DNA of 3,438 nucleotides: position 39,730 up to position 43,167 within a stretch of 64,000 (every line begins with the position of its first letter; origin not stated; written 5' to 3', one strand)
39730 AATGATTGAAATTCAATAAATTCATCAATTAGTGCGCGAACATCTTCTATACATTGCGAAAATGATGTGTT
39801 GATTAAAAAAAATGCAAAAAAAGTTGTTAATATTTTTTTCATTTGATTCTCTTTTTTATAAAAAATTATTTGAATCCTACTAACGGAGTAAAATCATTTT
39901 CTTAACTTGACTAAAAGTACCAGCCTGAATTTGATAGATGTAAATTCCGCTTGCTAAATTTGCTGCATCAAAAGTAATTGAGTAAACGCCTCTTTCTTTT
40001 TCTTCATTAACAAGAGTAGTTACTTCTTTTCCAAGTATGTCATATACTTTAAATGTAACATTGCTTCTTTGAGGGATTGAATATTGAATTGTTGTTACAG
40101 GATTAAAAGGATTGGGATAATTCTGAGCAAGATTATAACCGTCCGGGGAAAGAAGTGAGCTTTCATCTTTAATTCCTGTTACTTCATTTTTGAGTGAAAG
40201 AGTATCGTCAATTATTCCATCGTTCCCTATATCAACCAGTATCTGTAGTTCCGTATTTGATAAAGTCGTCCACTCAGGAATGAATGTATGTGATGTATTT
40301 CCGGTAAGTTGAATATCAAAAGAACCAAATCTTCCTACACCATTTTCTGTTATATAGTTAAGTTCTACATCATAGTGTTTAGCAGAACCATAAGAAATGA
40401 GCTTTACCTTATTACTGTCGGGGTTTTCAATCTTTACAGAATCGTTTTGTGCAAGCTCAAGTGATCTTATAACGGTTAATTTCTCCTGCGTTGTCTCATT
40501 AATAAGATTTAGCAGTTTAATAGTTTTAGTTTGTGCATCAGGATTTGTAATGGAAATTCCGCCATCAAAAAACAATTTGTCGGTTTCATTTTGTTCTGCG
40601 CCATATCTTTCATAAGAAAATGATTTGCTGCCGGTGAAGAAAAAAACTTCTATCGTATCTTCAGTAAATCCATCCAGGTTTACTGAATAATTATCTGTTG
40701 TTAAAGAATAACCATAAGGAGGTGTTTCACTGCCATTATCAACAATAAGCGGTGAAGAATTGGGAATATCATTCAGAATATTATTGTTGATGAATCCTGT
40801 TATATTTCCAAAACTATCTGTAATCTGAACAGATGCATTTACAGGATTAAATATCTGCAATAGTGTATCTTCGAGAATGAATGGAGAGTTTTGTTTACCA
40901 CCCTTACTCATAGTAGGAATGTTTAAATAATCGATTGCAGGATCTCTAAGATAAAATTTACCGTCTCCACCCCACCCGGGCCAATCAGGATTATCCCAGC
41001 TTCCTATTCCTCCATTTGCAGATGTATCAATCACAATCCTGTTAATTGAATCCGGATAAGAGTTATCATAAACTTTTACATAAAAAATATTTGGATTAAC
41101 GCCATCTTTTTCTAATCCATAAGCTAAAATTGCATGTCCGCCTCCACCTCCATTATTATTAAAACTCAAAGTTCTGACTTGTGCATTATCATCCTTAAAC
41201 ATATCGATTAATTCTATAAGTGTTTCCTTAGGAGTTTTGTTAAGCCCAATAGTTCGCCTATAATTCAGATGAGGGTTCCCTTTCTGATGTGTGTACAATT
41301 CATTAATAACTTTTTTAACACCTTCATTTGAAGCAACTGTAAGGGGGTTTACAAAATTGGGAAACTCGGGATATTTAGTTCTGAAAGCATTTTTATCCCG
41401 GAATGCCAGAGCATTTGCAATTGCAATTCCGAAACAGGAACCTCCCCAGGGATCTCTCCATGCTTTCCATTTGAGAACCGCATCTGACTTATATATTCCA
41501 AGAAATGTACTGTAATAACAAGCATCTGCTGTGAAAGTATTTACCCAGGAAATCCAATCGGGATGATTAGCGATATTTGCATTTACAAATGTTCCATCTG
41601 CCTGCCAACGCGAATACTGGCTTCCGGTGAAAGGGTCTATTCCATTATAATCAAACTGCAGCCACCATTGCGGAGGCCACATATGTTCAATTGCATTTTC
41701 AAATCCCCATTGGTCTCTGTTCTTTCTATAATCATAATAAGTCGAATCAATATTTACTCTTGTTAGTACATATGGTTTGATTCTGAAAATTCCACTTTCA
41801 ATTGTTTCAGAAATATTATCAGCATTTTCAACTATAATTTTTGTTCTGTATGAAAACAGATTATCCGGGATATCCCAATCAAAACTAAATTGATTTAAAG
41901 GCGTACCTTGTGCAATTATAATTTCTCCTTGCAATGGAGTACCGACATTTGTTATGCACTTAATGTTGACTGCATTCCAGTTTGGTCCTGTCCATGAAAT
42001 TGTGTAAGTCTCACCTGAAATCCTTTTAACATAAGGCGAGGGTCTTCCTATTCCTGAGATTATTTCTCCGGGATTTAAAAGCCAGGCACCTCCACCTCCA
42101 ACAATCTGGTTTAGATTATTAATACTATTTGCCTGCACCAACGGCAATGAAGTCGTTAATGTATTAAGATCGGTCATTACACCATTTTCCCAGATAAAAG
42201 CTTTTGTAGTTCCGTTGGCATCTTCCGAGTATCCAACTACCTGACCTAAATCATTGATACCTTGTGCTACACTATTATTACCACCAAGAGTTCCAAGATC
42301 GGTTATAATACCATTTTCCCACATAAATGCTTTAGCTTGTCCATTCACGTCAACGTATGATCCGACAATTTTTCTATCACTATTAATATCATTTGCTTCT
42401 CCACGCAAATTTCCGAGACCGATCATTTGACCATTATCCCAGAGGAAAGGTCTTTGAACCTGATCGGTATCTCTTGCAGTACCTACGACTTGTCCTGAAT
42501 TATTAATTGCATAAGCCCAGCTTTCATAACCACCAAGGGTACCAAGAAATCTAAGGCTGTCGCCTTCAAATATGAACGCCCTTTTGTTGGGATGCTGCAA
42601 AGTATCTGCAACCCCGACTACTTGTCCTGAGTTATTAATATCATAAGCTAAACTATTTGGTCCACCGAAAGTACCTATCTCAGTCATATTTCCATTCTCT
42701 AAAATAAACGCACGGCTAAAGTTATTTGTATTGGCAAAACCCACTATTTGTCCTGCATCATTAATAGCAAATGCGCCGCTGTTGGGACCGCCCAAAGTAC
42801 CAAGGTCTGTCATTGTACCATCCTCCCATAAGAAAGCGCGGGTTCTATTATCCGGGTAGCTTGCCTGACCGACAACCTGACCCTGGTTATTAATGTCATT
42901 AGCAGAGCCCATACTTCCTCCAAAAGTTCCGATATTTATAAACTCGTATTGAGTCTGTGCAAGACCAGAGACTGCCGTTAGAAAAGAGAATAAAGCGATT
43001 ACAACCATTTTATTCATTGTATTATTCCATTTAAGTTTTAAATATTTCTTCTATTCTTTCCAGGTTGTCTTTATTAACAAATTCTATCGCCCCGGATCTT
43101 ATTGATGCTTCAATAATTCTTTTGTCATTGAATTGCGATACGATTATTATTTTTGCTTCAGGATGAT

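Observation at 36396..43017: Two giant tandem T9SS proteins share an unassigned Cys/His/Asp (papain-like) core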

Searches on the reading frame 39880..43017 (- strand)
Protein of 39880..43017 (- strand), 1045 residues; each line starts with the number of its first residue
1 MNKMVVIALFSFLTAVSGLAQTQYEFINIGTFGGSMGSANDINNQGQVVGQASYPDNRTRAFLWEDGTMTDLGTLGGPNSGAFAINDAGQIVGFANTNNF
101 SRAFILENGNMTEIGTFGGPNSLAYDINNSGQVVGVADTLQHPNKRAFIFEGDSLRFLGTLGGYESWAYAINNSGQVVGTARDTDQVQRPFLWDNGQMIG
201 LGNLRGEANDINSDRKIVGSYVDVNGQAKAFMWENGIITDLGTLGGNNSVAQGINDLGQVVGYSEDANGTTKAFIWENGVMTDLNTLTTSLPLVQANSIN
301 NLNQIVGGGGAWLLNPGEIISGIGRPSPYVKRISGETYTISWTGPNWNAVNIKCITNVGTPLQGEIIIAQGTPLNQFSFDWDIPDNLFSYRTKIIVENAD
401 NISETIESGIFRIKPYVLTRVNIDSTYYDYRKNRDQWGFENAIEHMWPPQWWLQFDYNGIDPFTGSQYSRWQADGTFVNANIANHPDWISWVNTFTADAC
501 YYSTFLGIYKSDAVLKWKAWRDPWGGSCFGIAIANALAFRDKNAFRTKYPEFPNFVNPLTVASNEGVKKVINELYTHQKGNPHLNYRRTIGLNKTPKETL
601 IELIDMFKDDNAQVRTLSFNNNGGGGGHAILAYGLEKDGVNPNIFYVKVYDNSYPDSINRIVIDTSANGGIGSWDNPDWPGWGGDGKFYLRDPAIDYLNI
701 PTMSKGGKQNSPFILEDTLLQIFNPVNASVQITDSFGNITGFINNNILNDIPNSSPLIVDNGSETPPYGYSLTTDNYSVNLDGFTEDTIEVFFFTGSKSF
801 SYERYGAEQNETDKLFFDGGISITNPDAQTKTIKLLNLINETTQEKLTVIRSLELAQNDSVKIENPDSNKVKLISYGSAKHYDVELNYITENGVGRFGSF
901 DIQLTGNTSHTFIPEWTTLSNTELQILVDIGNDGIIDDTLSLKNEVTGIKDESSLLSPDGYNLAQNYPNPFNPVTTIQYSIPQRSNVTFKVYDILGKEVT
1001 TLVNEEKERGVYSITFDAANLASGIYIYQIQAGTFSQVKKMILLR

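Call 4: search_protein_families(library=pfam, proteins=[window:39880-43017:-], max_evalue=1)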
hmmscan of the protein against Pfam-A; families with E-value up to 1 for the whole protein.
window:39880-43017:- (1045 aa): 4 families
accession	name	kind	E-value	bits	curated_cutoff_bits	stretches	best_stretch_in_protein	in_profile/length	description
PF11949.14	DUF3466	-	5.4e-13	48.7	25.1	4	79-152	383-469/609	Protein of unknown function (DUF3466)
PF18962.6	Por_Secre_tail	-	3.7e-12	46.8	27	1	967-1042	2-74/75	Secretion system C-terminal sorting domain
PF13860.13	FlgD_ig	-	0.0013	19.1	27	1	983-1032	20-75/79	FlgD Ig-like domain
PF08967.16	ENCP4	-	0.2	12.3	31.4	0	901-942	26-67/81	Putative type 4B encapsulin shell protein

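Call 5: search_protein_families(library=ncbifam, proteins=[window:39880-43017:-], max_evalue=1)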
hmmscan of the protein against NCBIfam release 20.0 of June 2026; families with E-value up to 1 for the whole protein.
window:39880-43017:- (1045 aa): 4 families
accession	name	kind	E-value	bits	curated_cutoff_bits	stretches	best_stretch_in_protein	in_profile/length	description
TIGR02913.1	HAF_rpt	repeat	1.6e-71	236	22.65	6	251-287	1-37/39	HAF repeat protein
TIGR04183.1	Por_Secre_tail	domain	6.3e-12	45.3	23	1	967-1042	2-70/72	T9SS type A sorting domain-containing protein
NF038113.1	T9SSA_dep_M36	equivalog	4.4e-11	41.7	885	1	962-1043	791-868/869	T9SS-dependent M36 family metallopeptidase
NF052323.1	T9SSA_dep_M6i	equivalog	4.6e-08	31.5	600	1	964-1034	958-1028/1043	T9SS-dependent M6-like inactivated metalloprotease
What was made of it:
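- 39883..40137 (-): P2 T9SS type-A C-terminal sorting domain (aa 961-1045). PF18962 E = 3.7e-12; TIGR04183 E = 6.3e-12 (calls 4, 5)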

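Call 47: find_encoding_contigs(protein=window:39880-43017:-, flank=8000, max_places=3)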
Protein window:39880-43017:- (1045 aa): 4 contigs read that carry it; 1 place shown.
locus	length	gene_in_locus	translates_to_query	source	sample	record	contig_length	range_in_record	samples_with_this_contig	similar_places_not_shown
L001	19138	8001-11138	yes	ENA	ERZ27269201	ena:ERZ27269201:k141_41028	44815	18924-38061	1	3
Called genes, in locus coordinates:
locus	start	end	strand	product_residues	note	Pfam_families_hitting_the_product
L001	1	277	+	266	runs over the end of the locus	PF01738:DLH, PF00326:Peptidase_S9 (faint), PF08840:BAAT_C (faint)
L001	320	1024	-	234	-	PF01177:Asp_Glu_race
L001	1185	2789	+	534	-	PF13964:Beta-prop_Calicin (faint), PF01344:Kelch_1 (faint), PF13415:Beta-prop_FBX42 (weak), PF24681:Kelch_KLHDC2_KLHL20_DRC7 (weak), PF24981:Beta-prop_ATRN-LZTR1 (weak), PF18962:Por_Secre_tail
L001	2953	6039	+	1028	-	PF07494:Reg_prop (weak), PF23748:Beta-prop_LRRK2 (faint), PF07494:Reg_prop (weak), PF08450:SGL (faint), PF07495:Y_Y_Y, PF07730:HisKA_3, PF02518:HATPase_c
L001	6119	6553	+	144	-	PF01797:Y1_Tnp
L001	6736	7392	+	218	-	PF00072:Response_reg, PF00196:GerE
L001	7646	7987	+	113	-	PF00072:Response_reg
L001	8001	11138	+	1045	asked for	PF11949:DUF3466 (faint), PF18962:Por_Secre_tail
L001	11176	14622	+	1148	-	PF18962:Por_Secre_tail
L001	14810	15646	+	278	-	PF04228:Zn_peptidase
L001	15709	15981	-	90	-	-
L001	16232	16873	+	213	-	PF07638:Sigma70_ECF, PF08281:Sigma70_r4_2, PF04545:Sigma70_r4 (weak)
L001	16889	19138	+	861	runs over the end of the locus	PF00069:Pkinase, PF07714:PK_Tyr_Ser-Thr, PF03109:ABC1, PF24885:TPR_NPHP3 (weak), PF13424:TPR_12, PF13424:TPR_12, PF13424:TPR_12, PF24885:TPR_NPHP3, +11 more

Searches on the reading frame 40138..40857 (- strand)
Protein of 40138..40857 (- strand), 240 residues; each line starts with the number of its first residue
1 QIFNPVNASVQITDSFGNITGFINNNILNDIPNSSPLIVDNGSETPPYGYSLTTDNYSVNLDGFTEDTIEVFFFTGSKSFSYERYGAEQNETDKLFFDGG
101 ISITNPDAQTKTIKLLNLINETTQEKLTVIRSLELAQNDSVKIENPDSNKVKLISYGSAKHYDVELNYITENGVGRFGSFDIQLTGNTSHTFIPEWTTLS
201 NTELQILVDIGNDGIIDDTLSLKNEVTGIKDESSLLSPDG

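Call 34: search_protein_families(library=pfam, proteins=[window:40138-40857:-], max_evalue=10)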
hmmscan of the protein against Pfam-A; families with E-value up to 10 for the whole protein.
window:40138-40857:- (240 aa): 1 family
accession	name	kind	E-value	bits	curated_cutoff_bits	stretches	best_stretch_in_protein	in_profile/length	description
PF08967.16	ENCP4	-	0.17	12.5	31.4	1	181-222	26-67/81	Putative type 4B encapsulin shell protein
